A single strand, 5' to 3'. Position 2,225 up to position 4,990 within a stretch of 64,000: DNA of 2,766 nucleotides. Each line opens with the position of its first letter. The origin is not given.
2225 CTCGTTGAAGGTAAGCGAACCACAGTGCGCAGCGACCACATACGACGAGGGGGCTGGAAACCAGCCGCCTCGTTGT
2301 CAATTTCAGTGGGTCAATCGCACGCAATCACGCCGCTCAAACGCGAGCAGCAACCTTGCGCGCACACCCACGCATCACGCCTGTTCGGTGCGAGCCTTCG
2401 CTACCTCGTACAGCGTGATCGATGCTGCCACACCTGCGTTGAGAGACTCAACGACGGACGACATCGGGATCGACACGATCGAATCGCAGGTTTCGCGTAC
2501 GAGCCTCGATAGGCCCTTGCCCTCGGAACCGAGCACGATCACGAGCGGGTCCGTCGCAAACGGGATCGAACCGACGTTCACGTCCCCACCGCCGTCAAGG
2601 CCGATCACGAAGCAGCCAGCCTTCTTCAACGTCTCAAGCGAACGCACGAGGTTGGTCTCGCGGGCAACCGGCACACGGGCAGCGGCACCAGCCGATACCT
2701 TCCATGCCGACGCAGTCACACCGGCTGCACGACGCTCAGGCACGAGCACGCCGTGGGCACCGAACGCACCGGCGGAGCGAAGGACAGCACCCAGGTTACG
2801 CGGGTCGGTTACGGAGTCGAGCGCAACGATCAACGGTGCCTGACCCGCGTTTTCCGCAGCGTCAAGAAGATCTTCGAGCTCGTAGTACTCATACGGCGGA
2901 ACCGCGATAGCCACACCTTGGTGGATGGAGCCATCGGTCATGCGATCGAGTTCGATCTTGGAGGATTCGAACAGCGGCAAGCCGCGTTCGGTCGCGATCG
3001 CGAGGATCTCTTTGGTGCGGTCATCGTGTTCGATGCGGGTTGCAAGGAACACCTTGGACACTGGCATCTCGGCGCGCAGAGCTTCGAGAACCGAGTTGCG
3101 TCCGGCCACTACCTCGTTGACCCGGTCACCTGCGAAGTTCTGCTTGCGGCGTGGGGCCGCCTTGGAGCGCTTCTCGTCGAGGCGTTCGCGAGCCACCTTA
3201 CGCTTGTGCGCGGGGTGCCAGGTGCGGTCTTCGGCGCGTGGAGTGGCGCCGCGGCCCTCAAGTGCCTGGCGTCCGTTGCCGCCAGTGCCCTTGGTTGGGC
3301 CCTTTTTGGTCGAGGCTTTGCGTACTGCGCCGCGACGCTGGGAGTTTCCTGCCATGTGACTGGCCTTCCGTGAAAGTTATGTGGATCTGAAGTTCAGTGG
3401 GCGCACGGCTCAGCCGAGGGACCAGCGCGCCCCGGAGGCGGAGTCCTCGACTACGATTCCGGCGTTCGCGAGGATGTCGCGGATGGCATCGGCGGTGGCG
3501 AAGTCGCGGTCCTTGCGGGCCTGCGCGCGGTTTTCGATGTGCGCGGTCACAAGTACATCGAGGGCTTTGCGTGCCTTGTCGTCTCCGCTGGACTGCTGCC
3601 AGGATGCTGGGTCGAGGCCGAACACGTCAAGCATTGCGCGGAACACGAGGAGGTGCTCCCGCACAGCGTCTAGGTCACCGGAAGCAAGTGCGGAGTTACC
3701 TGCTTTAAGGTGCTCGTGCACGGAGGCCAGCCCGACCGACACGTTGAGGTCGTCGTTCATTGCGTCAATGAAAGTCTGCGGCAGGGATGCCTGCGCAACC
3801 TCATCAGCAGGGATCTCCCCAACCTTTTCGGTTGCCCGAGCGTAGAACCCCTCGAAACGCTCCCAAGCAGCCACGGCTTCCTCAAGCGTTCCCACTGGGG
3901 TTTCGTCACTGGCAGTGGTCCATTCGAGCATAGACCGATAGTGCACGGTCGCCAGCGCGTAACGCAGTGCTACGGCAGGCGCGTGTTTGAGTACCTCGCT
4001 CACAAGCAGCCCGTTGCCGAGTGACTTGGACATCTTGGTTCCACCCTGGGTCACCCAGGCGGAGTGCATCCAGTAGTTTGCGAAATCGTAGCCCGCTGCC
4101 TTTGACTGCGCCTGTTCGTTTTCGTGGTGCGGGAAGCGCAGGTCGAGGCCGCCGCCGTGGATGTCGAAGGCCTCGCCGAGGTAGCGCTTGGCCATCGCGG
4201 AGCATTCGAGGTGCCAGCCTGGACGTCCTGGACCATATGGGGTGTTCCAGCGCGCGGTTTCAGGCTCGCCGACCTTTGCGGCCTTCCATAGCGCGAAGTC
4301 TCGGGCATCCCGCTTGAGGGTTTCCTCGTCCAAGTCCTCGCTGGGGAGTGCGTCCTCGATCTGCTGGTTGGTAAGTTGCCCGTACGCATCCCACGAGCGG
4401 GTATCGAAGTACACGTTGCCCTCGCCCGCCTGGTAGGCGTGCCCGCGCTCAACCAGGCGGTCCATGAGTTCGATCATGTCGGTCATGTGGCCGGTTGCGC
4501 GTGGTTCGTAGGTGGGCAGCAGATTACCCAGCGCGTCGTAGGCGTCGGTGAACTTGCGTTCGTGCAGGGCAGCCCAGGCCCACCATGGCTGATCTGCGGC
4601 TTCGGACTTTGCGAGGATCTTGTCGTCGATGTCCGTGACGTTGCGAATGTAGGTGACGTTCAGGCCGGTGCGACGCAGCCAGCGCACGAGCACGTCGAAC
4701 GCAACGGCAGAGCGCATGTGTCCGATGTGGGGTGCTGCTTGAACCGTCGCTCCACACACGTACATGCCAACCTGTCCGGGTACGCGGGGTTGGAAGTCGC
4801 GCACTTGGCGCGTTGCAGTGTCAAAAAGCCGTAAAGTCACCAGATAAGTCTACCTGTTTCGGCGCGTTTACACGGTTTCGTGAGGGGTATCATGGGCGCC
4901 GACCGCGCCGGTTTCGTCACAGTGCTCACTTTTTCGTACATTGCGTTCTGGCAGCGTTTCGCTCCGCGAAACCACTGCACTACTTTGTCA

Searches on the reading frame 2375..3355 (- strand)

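Call 91: search_protein_families(library=pfam, proteins=[window:2375-3355:-], max_evalue=0.00001)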
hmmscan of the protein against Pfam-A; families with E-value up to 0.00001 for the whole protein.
window:2375-3355:- (326 aa): 2 families
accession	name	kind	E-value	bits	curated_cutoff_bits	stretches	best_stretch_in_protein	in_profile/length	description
PF00588.24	SpoU_methylase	-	4.9e-37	127.6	29.7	1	175-316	2-142/142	SpoU rRNA Methylase family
PF08032.17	SpoU_sub_bind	-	1e-16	61.5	22.8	1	83-158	2-76/76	RNA 2'-O ribose methyltransferase substrate binding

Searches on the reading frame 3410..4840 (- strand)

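Call 81: search_protein_families(library=pfam, proteins=[L021:6787-8268:+, L021:8319-9014:+, L021:9070-9675:+], max_evalue=1)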
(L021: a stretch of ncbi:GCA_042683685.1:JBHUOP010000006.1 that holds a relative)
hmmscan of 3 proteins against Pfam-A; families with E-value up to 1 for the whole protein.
L021:6787-8268:+ (494 aa): 0 families

L021:8319-9014:+ (232 aa): 1 family
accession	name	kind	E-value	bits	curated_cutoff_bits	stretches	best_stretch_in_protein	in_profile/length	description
PF13567.11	DUF4131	-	0.032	14.4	31.6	1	9-67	7-60/165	Domain of unknown function (DUF4131)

L021:9070-9675:+ (202 aa): 1 family
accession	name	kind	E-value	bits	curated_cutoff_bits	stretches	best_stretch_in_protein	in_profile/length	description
PF21380.2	Nrd1-Seb1_dom2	-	0.027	14.9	27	1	88-134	6-52/57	Nrd1/Seb1, domain 2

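Call 85: search_protein_families(library=ncbifam, proteins=[L021:6787-8268:+, L021:8319-9014:+, L021:9070-9675:+], max_evalue=1)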
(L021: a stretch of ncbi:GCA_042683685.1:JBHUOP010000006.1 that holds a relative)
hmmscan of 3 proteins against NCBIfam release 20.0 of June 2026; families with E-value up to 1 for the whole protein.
L021:6787-8268:+ (494 aa): 0 families

L021:8319-9014:+ (232 aa): 2 families
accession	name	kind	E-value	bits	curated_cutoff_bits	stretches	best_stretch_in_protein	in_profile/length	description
TIGR01167.1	LPXTG_anchor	domain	0.064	14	15.9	0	37-56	11-30/34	LPXTG cell wall anchor domain-containing protein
NF010230.0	PRK13682.1-5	equivalog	0.16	12.3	89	1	11-31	33-53/53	hypothetical protein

L021:9070-9675:+ (202 aa): 0 families
